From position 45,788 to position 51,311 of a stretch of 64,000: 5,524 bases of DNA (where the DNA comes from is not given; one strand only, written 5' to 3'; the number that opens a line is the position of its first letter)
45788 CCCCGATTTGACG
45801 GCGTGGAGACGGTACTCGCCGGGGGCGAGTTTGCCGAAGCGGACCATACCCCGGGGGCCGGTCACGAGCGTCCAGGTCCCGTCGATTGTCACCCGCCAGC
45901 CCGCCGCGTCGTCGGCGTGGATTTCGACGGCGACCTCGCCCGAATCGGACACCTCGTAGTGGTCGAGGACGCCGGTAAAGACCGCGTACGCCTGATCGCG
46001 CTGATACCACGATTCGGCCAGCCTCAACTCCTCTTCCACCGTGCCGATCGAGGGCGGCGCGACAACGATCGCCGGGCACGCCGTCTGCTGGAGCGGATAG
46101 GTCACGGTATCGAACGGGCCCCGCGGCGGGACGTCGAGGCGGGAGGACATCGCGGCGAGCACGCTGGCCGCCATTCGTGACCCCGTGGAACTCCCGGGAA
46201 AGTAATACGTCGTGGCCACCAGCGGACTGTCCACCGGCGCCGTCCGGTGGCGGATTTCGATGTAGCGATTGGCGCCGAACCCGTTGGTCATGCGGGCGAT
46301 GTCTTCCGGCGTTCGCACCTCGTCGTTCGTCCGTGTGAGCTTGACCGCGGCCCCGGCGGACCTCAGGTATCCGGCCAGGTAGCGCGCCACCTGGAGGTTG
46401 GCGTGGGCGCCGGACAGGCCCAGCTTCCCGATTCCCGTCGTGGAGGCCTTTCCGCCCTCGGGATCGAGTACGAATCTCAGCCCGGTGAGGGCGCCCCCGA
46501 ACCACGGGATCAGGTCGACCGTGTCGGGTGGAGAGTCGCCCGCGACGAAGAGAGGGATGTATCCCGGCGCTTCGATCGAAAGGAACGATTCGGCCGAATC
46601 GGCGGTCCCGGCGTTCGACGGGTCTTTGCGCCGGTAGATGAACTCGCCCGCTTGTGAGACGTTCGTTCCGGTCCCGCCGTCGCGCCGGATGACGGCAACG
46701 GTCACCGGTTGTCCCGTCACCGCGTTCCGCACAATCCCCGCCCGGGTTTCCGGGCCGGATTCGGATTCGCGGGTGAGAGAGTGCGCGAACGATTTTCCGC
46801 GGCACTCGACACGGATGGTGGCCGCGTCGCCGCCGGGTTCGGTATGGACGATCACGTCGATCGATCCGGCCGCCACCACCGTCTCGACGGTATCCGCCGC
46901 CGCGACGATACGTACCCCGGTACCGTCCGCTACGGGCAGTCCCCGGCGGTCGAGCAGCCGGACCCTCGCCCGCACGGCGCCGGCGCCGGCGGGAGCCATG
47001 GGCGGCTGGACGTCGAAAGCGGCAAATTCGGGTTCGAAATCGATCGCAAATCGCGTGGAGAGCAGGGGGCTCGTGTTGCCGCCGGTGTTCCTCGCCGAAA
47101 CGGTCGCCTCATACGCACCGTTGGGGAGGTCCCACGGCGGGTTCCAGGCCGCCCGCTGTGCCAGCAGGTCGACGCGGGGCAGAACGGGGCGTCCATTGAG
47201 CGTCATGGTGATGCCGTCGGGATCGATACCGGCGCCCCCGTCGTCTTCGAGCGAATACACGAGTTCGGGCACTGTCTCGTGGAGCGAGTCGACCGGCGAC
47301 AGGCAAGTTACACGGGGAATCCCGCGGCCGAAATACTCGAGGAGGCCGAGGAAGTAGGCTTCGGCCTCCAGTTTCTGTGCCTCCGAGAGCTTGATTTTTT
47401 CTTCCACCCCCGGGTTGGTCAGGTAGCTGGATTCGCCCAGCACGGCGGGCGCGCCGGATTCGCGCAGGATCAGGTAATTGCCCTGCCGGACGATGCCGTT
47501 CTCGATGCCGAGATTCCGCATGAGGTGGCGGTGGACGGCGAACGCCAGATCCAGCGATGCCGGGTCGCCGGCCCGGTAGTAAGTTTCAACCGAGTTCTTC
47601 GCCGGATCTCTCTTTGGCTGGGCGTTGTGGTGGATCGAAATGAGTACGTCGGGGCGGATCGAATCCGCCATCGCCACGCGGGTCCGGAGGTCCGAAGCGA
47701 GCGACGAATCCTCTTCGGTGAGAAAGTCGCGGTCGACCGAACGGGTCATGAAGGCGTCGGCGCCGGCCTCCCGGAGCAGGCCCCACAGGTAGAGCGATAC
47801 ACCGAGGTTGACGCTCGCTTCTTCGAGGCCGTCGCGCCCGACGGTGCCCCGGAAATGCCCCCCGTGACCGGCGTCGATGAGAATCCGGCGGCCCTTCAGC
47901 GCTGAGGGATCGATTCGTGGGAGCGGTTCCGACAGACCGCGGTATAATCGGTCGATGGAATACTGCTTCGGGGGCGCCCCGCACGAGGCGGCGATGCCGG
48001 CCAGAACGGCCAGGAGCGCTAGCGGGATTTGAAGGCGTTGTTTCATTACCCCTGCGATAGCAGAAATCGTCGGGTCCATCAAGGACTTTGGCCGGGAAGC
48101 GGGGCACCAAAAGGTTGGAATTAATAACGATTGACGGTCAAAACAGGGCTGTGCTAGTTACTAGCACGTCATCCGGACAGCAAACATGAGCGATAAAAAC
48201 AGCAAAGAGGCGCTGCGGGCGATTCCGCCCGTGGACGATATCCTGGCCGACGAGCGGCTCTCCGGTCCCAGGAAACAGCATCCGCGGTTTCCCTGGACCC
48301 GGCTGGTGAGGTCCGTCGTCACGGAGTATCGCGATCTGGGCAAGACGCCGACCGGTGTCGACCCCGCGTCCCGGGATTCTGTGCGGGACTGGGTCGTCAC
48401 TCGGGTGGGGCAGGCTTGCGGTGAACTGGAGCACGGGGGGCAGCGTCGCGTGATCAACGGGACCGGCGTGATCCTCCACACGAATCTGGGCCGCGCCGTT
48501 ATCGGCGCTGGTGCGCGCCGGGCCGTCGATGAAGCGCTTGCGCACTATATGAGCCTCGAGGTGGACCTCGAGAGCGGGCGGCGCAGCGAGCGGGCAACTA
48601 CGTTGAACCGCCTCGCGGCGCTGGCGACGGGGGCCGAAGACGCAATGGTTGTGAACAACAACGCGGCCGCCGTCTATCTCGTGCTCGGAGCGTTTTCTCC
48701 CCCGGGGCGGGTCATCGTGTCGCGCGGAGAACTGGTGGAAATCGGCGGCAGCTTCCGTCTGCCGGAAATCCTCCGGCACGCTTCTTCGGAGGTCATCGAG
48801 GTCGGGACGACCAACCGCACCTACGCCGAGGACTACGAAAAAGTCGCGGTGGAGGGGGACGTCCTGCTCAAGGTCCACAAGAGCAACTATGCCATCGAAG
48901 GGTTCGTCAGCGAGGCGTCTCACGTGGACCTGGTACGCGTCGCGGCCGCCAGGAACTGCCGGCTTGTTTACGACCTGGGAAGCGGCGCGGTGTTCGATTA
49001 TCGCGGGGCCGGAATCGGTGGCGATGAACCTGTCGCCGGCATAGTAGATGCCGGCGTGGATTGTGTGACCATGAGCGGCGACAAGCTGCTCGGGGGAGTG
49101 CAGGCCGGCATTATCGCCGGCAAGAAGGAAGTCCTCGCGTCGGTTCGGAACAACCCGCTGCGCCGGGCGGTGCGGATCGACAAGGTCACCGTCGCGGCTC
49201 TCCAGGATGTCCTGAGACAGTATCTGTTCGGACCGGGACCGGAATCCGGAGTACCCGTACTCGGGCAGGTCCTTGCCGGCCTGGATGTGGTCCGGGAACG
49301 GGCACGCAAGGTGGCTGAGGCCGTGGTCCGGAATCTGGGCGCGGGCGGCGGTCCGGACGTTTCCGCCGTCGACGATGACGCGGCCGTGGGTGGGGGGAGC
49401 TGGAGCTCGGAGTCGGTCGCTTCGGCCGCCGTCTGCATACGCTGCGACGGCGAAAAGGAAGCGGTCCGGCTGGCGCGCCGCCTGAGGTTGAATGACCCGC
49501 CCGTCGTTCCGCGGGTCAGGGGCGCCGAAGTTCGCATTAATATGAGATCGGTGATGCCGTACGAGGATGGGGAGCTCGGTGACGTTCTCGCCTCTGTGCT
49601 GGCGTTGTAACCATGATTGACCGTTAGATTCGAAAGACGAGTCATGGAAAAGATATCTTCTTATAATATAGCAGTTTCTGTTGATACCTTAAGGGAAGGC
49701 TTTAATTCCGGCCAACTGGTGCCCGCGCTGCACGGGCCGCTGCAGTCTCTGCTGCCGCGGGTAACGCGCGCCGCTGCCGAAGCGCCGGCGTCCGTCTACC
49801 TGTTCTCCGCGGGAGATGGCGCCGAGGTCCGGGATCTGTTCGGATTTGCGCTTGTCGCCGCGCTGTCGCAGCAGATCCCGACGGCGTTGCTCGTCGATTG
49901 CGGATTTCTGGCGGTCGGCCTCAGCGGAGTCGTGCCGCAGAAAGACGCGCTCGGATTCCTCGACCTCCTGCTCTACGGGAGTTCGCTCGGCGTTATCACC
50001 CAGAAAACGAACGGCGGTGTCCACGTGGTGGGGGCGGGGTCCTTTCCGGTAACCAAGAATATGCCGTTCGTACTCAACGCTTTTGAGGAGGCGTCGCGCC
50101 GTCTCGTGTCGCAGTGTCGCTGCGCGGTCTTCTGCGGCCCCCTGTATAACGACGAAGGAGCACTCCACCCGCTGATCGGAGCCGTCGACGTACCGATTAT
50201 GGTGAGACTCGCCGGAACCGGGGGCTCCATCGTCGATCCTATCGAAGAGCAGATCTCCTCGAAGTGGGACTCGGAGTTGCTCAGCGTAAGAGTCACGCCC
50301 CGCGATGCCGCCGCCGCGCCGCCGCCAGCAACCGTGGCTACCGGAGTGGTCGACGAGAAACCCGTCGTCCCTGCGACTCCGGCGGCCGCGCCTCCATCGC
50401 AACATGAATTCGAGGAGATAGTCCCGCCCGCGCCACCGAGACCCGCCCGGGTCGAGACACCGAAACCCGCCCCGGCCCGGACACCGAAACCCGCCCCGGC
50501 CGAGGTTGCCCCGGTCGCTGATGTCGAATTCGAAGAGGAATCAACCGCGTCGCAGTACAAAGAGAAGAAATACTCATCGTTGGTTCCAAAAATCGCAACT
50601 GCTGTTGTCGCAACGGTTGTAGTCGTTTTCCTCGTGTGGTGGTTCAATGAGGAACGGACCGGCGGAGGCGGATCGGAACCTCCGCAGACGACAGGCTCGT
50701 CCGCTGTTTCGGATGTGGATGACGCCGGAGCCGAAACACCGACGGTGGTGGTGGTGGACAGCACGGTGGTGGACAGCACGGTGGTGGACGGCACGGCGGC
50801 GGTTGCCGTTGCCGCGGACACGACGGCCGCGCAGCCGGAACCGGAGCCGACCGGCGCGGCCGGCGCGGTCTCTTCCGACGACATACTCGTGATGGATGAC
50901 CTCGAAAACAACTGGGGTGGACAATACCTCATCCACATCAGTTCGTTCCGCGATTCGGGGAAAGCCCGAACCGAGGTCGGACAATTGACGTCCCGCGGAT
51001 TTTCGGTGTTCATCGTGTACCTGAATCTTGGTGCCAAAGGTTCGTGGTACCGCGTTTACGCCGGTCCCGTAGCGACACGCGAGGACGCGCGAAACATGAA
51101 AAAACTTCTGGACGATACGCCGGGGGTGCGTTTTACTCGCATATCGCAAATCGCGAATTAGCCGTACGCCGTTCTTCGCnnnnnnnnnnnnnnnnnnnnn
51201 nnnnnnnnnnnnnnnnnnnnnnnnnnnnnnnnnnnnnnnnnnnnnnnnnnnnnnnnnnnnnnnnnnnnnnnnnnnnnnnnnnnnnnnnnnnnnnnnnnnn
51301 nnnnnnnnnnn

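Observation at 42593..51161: Cluster of peptidoglycan-remodelling and division-associated envelope proteins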

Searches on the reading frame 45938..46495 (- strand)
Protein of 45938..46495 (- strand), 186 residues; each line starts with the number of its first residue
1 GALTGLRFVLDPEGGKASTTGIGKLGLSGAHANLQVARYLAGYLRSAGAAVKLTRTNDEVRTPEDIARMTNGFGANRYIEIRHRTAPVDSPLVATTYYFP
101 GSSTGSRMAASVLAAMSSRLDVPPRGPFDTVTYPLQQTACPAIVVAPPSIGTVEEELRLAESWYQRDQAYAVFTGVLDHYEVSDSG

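Call 28: search_protein_families(library=pfam, proteins=[window:45938-46495:-], max_evalue=5)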
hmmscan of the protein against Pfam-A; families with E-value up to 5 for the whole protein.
window:45938-46495:- (186 aa): 1 family
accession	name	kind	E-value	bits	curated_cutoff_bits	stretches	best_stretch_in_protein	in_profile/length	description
PF01520.23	Amidase_3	-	4.1e-15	56.7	27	1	15-176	8-172/174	N-acetylmuramoyl-L-alanine amidase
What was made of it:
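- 45959..46477 (-): Amidase domain 2 (residues 536-708): pseudo-Amidase_3. Substitutions are GH to EG, E to G, H to R and catalytic E to A. Amidase_3 at 56.7 bits on its own (call 28).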

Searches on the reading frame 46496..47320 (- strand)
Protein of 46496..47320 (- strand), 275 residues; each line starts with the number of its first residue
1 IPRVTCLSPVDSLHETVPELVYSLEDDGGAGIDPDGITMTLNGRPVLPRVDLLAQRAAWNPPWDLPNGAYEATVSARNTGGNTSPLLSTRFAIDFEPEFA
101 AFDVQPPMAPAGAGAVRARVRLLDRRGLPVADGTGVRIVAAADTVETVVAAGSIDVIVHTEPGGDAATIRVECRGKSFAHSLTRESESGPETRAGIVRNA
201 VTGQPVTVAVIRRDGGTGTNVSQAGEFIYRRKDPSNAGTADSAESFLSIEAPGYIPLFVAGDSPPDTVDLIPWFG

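Call 28: search_protein_families(library=pfam, proteins=[window:46496-47320:-], max_evalue=5)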
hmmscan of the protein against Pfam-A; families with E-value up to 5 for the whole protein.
window:46496-47320:- (275 aa): 1 family
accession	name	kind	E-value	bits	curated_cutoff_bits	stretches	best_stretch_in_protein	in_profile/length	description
PF19077.6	Big_13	-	0.011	16.7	27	1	56-94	63-101/102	Bacterial Ig-like domain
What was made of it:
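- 46511..47320 (-): Three beta-sandwich spacer domains (residues 255-524): two Ig-like and one CarboxypepD_reg-like. Weak Big_13 hit (call 28).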

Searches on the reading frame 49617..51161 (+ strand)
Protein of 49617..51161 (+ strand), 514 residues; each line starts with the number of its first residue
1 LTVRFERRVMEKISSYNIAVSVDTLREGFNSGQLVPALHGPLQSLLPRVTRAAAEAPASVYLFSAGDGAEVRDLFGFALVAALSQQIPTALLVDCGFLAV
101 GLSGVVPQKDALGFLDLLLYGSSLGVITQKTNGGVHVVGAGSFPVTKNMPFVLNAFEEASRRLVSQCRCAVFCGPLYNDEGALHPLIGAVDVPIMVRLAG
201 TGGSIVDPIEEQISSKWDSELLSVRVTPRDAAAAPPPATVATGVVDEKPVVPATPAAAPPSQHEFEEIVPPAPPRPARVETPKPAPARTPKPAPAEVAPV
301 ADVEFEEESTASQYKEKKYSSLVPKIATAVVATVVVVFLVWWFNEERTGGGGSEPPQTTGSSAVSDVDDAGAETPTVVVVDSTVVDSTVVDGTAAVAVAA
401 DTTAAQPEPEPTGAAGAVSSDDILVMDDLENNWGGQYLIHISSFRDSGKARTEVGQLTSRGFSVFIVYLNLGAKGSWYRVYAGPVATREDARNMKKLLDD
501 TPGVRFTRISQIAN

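Call 3: search_protein_families(library=pfam, proteins=[window:49617-51161:+], max_evalue=0.01)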
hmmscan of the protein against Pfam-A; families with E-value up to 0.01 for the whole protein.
window:49617-51161:+ (514 aa): 1 family
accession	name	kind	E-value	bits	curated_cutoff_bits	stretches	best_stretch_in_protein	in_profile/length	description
PF05036.18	SPOR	-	5.8e-11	43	21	1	435-498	3-64/76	SPOR domain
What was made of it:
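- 49617..51161 (+): SPOR-domain bitopic membrane protein, 514 aa. About 310-residue N-terminal region with no family match, Pro-rich linker, transmembrane segment, and SPOR domain at residues 435-498 (nt 50919-51110). Lies 6 bp after SelA and 18 bp before SMC. SPOR 43 bits (call 3).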

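Call 4: search_protein_families(library=ncbifam, proteins=[window:49617-51161:+], max_evalue=0.01)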
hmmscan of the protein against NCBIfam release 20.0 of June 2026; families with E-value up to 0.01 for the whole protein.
window:49617-51161:+ (514 aa): 2 families
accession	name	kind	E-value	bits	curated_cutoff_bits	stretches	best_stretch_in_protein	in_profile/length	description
TIGR02223.1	ftsN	equivalog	0.00036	20.2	107.65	1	437-497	229-286/299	cell division protein FtsN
NF007953.1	PRK10672.1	equivalog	0.003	17.1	201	1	378-500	242-350/362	endolytic peptidoglycan transglycosylase RlpA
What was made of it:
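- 49617..51161 (+): FtsN model only 20 bits against a cut-off of 107 (call 4).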

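Call 41: search_solved_structures(query=window:49617-51161:+, max_evalue=10, show_alignments=1)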
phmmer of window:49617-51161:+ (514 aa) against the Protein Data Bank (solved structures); distinct sequences matched with E-value up to 10: 4.
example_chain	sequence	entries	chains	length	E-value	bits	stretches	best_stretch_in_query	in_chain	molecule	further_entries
5onn_A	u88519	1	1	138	0.078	15.1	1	129-188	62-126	L-ectoine synthase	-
5ono_A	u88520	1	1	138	0.081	15.1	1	129-188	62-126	L-ectoine synthase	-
5onm_A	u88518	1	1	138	0.1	14.7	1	129-189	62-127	L-ectoine synthase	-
1uta_A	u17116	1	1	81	0.25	13.4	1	436-494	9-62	CELL DIVISION PROTEIN FTSN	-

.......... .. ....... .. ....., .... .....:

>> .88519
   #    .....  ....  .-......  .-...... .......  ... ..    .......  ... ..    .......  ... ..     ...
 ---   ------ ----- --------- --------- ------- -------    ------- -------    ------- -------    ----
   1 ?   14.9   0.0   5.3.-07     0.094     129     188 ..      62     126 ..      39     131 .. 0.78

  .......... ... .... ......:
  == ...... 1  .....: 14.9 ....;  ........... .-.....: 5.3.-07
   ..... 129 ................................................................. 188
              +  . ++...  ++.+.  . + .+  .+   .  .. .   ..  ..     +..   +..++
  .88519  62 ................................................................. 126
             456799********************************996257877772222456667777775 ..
